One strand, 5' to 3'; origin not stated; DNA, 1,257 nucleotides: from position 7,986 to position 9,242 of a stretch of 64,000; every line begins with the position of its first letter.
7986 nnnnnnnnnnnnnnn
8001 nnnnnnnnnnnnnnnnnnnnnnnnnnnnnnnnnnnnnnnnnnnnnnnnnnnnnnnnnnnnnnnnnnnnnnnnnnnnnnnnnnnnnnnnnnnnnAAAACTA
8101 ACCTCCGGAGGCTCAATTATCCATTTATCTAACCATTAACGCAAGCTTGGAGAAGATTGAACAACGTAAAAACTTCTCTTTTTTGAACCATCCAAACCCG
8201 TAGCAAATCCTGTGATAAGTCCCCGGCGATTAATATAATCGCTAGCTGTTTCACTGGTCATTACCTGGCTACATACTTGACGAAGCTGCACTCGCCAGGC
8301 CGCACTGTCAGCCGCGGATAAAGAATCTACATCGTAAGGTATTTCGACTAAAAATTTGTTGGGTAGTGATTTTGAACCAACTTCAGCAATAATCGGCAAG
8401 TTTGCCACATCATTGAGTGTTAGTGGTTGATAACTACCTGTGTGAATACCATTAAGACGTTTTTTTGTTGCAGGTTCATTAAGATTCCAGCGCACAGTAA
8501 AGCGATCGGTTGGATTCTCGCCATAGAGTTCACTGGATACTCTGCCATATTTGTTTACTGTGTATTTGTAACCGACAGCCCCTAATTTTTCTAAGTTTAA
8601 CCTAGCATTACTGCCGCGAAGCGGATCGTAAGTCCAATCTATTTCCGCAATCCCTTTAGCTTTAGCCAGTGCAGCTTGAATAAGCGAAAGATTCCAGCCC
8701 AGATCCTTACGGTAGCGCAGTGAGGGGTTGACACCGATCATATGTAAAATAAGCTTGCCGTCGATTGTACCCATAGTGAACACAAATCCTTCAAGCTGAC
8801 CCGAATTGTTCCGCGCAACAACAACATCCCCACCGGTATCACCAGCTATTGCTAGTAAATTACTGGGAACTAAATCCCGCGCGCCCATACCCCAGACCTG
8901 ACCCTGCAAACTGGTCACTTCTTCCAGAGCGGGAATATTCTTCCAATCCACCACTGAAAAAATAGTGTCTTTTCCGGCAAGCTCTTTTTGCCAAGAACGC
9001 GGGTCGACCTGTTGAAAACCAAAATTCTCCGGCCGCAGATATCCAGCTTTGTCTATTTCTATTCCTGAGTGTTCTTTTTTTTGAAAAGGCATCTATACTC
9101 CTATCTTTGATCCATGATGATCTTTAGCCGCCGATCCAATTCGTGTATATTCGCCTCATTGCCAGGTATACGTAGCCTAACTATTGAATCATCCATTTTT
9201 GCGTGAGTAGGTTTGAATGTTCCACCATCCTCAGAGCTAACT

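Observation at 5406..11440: Compact amino-acid or peptide-modifying gene cluster unusual for a reduced genome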

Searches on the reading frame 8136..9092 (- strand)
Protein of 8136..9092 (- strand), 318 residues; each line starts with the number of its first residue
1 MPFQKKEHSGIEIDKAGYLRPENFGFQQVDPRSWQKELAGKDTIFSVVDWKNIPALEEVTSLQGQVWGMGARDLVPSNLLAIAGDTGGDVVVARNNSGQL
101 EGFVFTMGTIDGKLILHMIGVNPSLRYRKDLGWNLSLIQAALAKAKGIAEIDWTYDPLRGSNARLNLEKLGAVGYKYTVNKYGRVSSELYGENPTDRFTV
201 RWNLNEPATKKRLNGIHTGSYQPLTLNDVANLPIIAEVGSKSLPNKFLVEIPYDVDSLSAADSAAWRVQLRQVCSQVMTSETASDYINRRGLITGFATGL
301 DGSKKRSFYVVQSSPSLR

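Call 3: search_protein_families(library=pfam, proteins=[window:8136-9092:-], max_evalue=0.01)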
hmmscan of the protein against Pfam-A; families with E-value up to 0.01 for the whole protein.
window:8136-9092:- (318 aa): 0 families

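Call 4: search_protein_families(library=ncbifam, proteins=[window:8136-9092:-], max_evalue=0.01)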
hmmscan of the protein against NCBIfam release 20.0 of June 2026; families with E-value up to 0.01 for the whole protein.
window:8136-9092:- (318 aa): 0 families

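Call 7: find_homologous_proteins(query=window:8136-9092:-)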
Query window:8136-9092:- (318 aa): 22 proteins with E <= 0.001 among 1900 candidates.
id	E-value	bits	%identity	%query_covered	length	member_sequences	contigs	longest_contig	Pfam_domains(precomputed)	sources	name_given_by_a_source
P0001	4.1e-211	717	100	100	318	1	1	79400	-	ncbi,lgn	-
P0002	1.2e-145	502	70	99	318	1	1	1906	-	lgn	-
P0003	4.2e-131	455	66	95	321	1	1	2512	-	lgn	-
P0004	2.3e-106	373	56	98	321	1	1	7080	-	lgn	-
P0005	6.9e-104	365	56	91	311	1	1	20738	-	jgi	jgi:chorismate synthase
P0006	1.3e-103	364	56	91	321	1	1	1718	-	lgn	-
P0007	3.6e-103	363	56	92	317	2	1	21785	-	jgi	jgi:predicted GNAT superfamily acetyltransferase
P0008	1.2e-97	345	53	91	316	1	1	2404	-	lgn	-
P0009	1.9e-94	334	50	96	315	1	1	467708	-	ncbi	-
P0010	1.2e-91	325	52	92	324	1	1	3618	-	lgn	-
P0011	4.8e-91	323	52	92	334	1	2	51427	-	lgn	-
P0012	7.6e-91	322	54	81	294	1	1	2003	-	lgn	-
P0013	1.6e-87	311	48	93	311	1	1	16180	-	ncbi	-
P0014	1.0e-85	306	56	81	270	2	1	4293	-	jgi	jgi:chorismate synthase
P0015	1.8e-77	278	46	91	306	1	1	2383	-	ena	-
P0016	2.1e-68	249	44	90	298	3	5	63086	-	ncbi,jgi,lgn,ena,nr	ncbi:hypothetical protein KJ953_02440 [Patescibacteria group bacterium]|nr:hypothetical protein [Pat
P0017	6.9e-54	201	39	93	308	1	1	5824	PF00583.32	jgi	jgi:chorismate synthase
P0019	1.4e-51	193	43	83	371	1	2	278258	-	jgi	jgi:chorismate synthase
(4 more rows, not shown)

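Call 8: search_solved_structures(query=window:8136-9092:-, max_evalue=1, show_alignments=2)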
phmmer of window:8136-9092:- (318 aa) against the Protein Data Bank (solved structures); distinct sequences matched with E-value up to 1: 0.

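Call 9: find_encoding_contigs(protein=P0001, flank=10000, max_places=3)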
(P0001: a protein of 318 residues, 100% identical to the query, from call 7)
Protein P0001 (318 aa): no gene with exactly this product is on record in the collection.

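Call 10: find_encoding_contigs(protein=P0009, flank=10000, max_places=3)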
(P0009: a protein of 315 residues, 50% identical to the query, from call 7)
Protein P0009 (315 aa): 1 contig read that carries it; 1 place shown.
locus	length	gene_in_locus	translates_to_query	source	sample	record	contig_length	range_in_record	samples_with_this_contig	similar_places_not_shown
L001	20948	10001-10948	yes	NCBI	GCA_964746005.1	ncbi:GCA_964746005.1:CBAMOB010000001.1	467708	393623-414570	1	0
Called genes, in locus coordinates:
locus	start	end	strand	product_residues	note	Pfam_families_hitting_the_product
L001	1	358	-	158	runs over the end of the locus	PF00177:Ribosomal_S7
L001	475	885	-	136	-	PF00164:Ribosom_S12_S23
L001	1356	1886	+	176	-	-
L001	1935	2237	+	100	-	PF01371:Trp_repressor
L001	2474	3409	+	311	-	-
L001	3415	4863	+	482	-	PF26317:CntK_N, PF01427:Peptidase_M15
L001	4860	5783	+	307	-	PF01156:IU_nuc_hydro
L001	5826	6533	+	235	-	-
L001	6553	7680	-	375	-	PF00069:Pkinase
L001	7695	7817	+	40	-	-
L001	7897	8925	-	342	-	-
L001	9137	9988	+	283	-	-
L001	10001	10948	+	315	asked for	-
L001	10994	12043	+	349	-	PF02746:MR_MLE_N, PF13378:MR_MLE_C, PF26685:DUF8230_C (weak)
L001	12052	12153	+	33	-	-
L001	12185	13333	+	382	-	PF01546:Peptidase_M20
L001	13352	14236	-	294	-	PF01156:IU_nuc_hydro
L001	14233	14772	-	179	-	PF18306:LDcluster4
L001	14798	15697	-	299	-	-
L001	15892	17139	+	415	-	PF00579:tRNA-synt_1b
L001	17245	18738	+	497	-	PF00282:Pyridoxal_deC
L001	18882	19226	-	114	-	-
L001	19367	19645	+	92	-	PF01817:CM_2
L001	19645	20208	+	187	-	PF00800:PDT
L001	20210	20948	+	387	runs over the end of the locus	PF00155:Aminotran_1_2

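Call 11: find_encoding_contigs(protein=P0016, flank=10000, max_places=3)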
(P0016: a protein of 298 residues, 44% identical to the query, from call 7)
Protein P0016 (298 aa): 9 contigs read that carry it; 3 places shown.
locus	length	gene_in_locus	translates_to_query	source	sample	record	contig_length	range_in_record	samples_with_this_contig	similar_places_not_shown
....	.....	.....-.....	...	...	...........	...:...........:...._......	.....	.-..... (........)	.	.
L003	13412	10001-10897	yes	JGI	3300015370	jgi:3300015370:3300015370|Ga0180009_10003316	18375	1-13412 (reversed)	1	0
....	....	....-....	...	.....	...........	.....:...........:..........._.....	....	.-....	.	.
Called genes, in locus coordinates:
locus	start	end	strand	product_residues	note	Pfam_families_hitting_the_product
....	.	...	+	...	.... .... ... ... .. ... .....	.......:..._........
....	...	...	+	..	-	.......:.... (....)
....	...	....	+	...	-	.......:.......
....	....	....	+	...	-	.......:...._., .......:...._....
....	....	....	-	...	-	-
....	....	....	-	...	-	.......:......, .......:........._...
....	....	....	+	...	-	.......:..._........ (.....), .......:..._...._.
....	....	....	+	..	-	-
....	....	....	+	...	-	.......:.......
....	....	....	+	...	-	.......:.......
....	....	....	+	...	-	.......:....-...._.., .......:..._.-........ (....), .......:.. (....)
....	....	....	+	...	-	-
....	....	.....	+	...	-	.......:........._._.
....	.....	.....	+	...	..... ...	-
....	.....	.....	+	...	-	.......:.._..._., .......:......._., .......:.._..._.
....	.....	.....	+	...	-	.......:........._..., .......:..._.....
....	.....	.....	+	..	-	-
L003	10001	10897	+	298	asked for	-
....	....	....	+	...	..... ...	-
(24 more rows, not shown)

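Call 12: find_encoding_contigs(protein=P0019, flank=10000, max_places=2)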
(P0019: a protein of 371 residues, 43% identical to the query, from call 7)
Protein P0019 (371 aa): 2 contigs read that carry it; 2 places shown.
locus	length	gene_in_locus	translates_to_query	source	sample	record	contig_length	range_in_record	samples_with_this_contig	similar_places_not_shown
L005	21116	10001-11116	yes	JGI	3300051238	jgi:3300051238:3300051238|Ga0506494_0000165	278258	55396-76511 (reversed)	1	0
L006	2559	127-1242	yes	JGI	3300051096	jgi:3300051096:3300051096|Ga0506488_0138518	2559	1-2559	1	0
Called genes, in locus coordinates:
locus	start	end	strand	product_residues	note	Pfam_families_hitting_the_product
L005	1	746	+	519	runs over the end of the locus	PF07690:MFS_1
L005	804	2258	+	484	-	PF00370:FGGY_N, PF02782:FGGY_C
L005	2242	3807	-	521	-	PF00370:FGGY_N, PF02782:FGGY_C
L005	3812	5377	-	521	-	PF00370:FGGY_N, PF01869:BcrAD_BadFG (faint), PF02782:FGGY_C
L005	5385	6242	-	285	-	PF00528:BPD_transp_1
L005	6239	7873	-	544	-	PF00528:BPD_transp_1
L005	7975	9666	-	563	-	PF01547:SBP_bac_1, PF13416:SBP_bac_8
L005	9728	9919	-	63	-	-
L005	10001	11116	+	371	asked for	-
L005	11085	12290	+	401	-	PF02746:MR_MLE_N, PF13378:MR_MLE_C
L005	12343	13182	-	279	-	PF00005:ABC_tran, PF02463:SMC_N (weak), PF13304:AAA_21 (faint)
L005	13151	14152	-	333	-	PF02653:BPD_transp_2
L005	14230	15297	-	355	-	PF00532:Peripla_BP_1, PF13407:Peripla_BP_4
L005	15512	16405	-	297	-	PF01040:UbiA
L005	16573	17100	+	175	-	PF00011:HSP20, PF17886:ArsA_HSP20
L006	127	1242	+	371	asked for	-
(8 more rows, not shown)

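Call 13: find_encoding_contigs(protein=P0011, flank=10000, max_places=2)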
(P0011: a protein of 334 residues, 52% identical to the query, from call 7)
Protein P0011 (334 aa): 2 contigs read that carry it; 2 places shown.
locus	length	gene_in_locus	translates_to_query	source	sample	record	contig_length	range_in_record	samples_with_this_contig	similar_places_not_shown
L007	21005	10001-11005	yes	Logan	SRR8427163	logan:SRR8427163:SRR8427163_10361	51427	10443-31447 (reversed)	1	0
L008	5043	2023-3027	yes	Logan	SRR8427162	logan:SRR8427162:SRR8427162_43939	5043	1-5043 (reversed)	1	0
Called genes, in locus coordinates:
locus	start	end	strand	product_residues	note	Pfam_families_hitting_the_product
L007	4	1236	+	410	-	PF00579:tRNA-synt_1b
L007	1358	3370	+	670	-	PF17191:RecG_wedge, PF01336:tRNA_anti-codon (weak), PF00270:DEAD, PF04851:ResIII, PF00271:Helicase_C, PF22590:Cas3-like_C_2 (weak)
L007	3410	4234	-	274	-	PF12146:Hydrolase_4, PF00561:Abhydrolase_1, PF00975:Thioesterase (faint), PF12697:Abhydrolase_6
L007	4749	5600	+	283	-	-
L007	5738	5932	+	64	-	-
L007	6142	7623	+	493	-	PF00282:Pyridoxal_deC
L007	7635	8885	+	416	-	PF00579:tRNA-synt_1b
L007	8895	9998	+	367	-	PF01546:Peptidase_M20, PF07687:M20_dimer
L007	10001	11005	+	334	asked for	-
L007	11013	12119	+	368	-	PF02746:MR_MLE_N, PF26685:DUF8230_C, PF13378:MR_MLE_C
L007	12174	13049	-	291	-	PF00800:PDT, PF01842:ACT (faint)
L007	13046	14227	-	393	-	PF00155:Aminotran_1_2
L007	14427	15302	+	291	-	PF00793:DAHP_synth_1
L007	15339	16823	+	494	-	PF00890:FAD_binding_2, PF01266:DAO (faint)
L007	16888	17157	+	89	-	PF01817:CM_2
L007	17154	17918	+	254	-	PF03807:F420_oxidored, PF02153:PDH_N, PF26213:TYRAAT1_C (weak)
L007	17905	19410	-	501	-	PF00056:Ldh_1_N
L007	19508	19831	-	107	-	-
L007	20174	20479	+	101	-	-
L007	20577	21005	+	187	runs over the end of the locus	PF01029:NusB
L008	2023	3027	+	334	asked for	-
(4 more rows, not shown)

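Call 22: predict_structure(alignment_id=A1)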
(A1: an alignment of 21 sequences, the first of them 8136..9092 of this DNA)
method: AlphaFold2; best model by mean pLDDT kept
length: 318 residues; sequences in the alignment: 21
mean_pLDDT: 89.7   pTM: 0.87
mean pLDDT of the five models: 89.7, 89.4, 87.8, 87.7, 87.7
residues with pLDDT >= 90: 235; 70-90: 57; 50-70: 13; < 50: 13
segments of 3 or more residues with pLDDT < 50: 1-7, 187-191
pLDDT, mean of each block of 10 residues (from residue 1): 48 90 97 95 96 95 86 88 94 97 96 92 87 97 96 93 93 95 56 80 96 97 96 88 90 88 90 94 92 96 94 74
secondary structure, 60 per line:
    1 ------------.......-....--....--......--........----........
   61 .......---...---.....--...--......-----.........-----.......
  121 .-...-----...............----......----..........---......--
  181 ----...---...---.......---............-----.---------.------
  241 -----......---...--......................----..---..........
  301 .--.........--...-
elements in order: H13-19 H21-24 E27-30 E33-38 E41-48 H53-67 H77-81 E89-94 E100-108 E114-121 H131-145 E150-155 H160-169 E173-178 E185-187 E191-193 E197-203 H207-218 E246-251 H260-277 E278-281 E291-301 E304-312

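Call 26: fold_search(model_id=the predicted structure, library=pdb)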
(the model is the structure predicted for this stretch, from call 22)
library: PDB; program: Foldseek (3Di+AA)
matches with E <= 10: 973; with E <= 0.001: 400
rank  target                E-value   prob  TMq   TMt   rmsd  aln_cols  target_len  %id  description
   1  1mk4_A                4.1e-07  1.00  0.39  0.74   5.5       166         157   19  Structure of Protein of Unknown Function YqjY from Bacillus subtilis, Probable Acetyltransferase (released 2003-04-22)
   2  1y9k_D                5.9e-07  1.00  0.37  0.70   4.5       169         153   15  IAA acetyltransferase from Bacillus cereus ATCC 14579 (released 2005-02-01)
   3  1vhs_B                7.0e-07  1.00  0.38  0.69   4.4       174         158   13  Crystal structure of a putative phosphinothricin N-acetyltransferase (released 2003-12-30)
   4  1y9k_A                7.5e-07  1.00  0.37  0.71   4.5       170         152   16  IAA acetyltransferase from Bacillus cereus ATCC 14579 (released 2005-02-01)
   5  1y9k_C                7.9e-07  1.00  0.36  0.71   4.5       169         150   15  IAA acetyltransferase from Bacillus cereus ATCC 14579 (released 2005-02-01)
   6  2jlm_D                1.1e-06  1.00  0.37  0.60   4.9       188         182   15  Structure of a Putative Acetyltransferase (ACIAD1637) from Acinetobacter baylyi ADP1 (released 2009-01-20)
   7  4u9v                  1.1e-06  1.00  0.36  0.55   6.2       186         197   14  Crystal structure of NatD (Naa40p) bound to acetyl CoA (released 2015-01-28)
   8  1y9k_B                1.2e-06  1.00  0.37  0.71   4.4       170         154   16  IAA acetyltransferase from Bacillus cereus ATCC 14579 (released 2005-02-01)
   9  7kpu_D                1.2e-06  1.00  0.34  0.53   6.7       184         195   12  Crystal structure of human NatD (NAA40) bound to a bisubstrate analogue with a C-3 linker (released 2021-06-16)
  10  7kd7_D                1.2e-06  1.00  0.35  0.52   6.7       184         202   14  Crystal structure of human NatD (NAA40) bound to a bisubstrate analogue (released 2021-06-16)
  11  2ae6_A                1.3e-06  1.00  0.35  0.70   4.6       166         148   17  Crystal Structure of Acetyltransferase of GNAT family from Enterococcus faecalis V583 (released 2005-09-06)
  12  9mto_A                1.4e-06  1.00  0.36  0.71   3.9       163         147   16  Crystal structure of acetyltransferase CBU0801 from Coxiella burnetii (released 2025-01-22)
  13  2j8m_A                1.4e-06  1.00  0.38  0.65   4.1       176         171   17  Structure of P. aeruginosa acetyltransferase PA4866 (released 2007-02-06)
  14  1yvo_B                1.4e-06  1.00  0.40  0.71   3.5       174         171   16  hypothetical acetyltransferase from P.aeruginosa PA01 (released 2005-03-29)
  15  2jlm_A                1.4e-06  1.00  0.41  0.69   3.9       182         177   14  Structure of a Putative Acetyltransferase (ACIAD1637) from Acinetobacter baylyi ADP1 (released 2009-01-20)
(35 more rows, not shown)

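Call 29: search_protein_representatives(alignment_id=A1)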
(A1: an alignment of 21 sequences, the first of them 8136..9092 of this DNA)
Query: 21 sequences, 317 profile positions. Proteins with E-value up to 0.001 (for the whole library): 3847; up to 1e-10: 2906; up to 1e-30: 354. The best 150 are listed.
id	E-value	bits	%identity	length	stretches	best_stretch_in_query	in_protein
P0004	7.7e-143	491.8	-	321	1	3-315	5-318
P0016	2.4e-110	385.0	-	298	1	13-314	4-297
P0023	8.7e-102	356.9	-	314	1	5-315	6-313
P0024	4.9e-99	347.8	-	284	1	41-315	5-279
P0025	8.1e-96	337.3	-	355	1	4-314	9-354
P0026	1.2e-88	313.7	-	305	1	11-314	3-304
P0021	1.8e-87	309.8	-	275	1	70-315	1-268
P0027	1.9e-83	296.6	-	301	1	20-314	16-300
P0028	9.0e-83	294.4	-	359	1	15-315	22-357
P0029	2.4e-82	293.0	-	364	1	15-315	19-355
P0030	6.0e-79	281.8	-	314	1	14-314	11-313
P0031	7.9e-79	281.5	-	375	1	6-314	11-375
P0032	4.5e-78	279.0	-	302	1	7-233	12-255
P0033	3.3e-77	276.1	-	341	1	11-313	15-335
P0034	2.6e-76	273.2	-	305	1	13-313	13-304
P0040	7.6e-71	255.2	-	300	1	26-313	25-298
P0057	2.8e-46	174.5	-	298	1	12-313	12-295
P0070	3.3e-41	157.8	-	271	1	48-277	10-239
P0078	8.7e-40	153.2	-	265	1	51-276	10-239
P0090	1.4e-38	149.2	-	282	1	50-275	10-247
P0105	2.2e-37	145.3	-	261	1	50-277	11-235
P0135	1.9e-36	142.2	-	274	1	47-276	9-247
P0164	8.5e-35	136.8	-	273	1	51-276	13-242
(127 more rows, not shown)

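Call 30: search_protein_families(library=pfam, proteins=[P0023, P0028, P0040, P0057, P0070, P0078, P0090, P0105, P0135, P0164], max_evalue=0.1)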
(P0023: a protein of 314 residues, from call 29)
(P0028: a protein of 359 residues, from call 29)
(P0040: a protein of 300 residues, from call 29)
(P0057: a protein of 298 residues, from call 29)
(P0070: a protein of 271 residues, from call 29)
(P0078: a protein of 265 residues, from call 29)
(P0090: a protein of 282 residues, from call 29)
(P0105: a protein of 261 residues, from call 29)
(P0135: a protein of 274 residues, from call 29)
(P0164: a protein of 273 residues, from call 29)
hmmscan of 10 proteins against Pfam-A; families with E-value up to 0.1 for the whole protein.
P0023 (314 aa): 0 families

P0028 (359 aa): 0 families

P0040 (300 aa): 2 families
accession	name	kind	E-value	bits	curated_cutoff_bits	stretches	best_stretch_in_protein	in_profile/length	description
PF13508.13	Acetyltransf_7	-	0.0002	22.1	27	1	87-151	5-67/84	Acetyltransferase (GNAT) domain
PF00583.31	Acetyltransf_1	-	0.00032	21.4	20.7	1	85-163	33-111/116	Acetyltransferase (GNAT) family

P0057 (298 aa): 0 families

P0070 (271 aa): 1 family
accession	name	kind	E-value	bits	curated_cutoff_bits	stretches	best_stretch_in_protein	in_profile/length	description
PF23904.1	DUF7246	-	0.03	15.2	27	1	224-263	15-54/101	Domain of unknown function (DUF7246)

P0078 (265 aa): 0 families

P0090 (282 aa): 2 families
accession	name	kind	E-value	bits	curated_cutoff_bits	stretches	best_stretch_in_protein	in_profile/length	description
PF13508.13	Acetyltransf_7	-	0.011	16.6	27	1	46-95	5-51/84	Acetyltransferase (GNAT) domain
PF00583.31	Acetyltransf_1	-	0.042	14.6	20.7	1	36-111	25-98/116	Acetyltransferase (GNAT) family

P0105 (261 aa): 2 families
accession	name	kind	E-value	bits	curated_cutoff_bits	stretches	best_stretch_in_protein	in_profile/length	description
PF00583.31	Acetyltransf_1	-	3.9e-08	34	20.7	1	28-114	20-101/116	Acetyltransferase (GNAT) family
PF13508.13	Acetyltransf_7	-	0.0069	17.2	27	1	48-108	6-64/84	Acetyltransferase (GNAT) domain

P0135 (274 aa): 3 families
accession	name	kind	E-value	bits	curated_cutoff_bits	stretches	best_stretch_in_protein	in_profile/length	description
PF00583.31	Acetyltransf_1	-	1.1e-07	32.5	20.7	1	45-113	34-102/116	Acetyltransferase (GNAT) family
PF13508.13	Acetyltransf_7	-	2.5e-06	28.2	27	1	52-93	10-51/84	Acetyltransferase (GNAT) domain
PF13673.13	Acetyltransf_10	-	0.00057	20.3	23.6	1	50-96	35-77/128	Acetyltransferase (GNAT) domain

P0164 (273 aa): 5 families
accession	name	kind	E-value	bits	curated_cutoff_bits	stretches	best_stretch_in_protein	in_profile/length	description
PF00583.31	Acetyltransf_1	-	3e-07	31.2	20.7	1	40-115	28-102/116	Acetyltransferase (GNAT) family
PF13508.13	Acetyltransf_7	-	2.3e-06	28.3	27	1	48-98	5-52/84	Acetyltransferase (GNAT) domain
PF13673.13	Acetyltransf_10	-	0.0022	18.4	23.6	1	48-98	33-76/128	Acetyltransferase (GNAT) domain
PF14542.12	Acetyltransf_CG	-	0.027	15.1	30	0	68-107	20-58/80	GCN5-related N-acetyl-transferase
PF13527.13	Acetyltransf_9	-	0.035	14.6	25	0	11-98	7-97/127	Acetyltransferase (GNAT) domain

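Call 31: search_protein_families(library=ncbifam, proteins=[P0023, P0028, P0040, P0057, P0070, P0078, P0090, P0105, P0135, P0164], max_evalue=0.1)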
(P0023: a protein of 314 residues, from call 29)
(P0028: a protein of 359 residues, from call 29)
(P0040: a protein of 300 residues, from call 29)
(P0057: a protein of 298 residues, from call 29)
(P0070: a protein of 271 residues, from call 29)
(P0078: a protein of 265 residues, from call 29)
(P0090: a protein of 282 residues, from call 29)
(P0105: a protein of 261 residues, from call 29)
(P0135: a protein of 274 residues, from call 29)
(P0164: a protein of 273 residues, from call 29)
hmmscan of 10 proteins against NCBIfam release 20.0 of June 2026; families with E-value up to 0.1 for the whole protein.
P0023 (314 aa): 0 families

P0028 (359 aa): 0 families

P0040 (300 aa): 0 families

P0057 (298 aa): 0 families

P0070 (271 aa): 0 families

P0078 (265 aa): 0 families

P0090 (282 aa): 0 families

P0105 (261 aa): 0 families

P0135 (274 aa): 0 families

P0164 (273 aa): 2 families
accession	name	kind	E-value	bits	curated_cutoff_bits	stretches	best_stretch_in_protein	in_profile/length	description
TIGR01575.1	rimI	equivalog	0.056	13.6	86.4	1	48-97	34-79/132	ribosomal protein S18-alanine N-acetyltransferase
NF002366.0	PRK01346.1-3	equivalog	0.092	11.4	624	0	38-98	39-103/405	hypothetical protein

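Call 36: list_cluster_members(proteins=[window:8136-9092:-, window:6996-8093:-, window:5406-6983:-, window:9101-10276:-, window:10364-11440:+, window:12530-14518:+])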
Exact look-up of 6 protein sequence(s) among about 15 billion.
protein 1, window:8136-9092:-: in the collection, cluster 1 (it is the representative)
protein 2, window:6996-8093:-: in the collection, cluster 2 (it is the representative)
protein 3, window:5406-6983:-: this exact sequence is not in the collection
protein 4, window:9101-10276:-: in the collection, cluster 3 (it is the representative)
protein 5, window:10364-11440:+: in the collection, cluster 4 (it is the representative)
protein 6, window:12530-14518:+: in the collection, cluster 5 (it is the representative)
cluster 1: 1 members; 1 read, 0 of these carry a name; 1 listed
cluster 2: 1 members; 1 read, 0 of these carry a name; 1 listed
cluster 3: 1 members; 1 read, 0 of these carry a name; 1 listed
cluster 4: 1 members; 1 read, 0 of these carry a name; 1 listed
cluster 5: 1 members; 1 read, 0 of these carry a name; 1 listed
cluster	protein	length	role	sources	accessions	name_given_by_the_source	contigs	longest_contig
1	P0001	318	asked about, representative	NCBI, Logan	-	-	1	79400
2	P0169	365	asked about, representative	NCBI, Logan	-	-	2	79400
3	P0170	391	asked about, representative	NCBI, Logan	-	-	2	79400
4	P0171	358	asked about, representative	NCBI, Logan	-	-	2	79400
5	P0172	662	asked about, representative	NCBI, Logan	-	-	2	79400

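Call 37: find_encoding_contigs(protein=P0169, flank=10000, max_places=3)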
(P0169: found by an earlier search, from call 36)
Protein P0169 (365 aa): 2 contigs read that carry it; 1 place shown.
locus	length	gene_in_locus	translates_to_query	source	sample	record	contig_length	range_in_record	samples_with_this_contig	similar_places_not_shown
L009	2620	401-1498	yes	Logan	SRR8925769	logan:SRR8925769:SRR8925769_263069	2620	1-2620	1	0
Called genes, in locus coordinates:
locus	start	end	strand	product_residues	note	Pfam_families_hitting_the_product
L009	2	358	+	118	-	?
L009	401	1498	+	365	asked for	PF02746:MR_MLE_N, PF00113:Enolase_C (weak), PF26685:DUF8230_C, PF13378:MR_MLE_C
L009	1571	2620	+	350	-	?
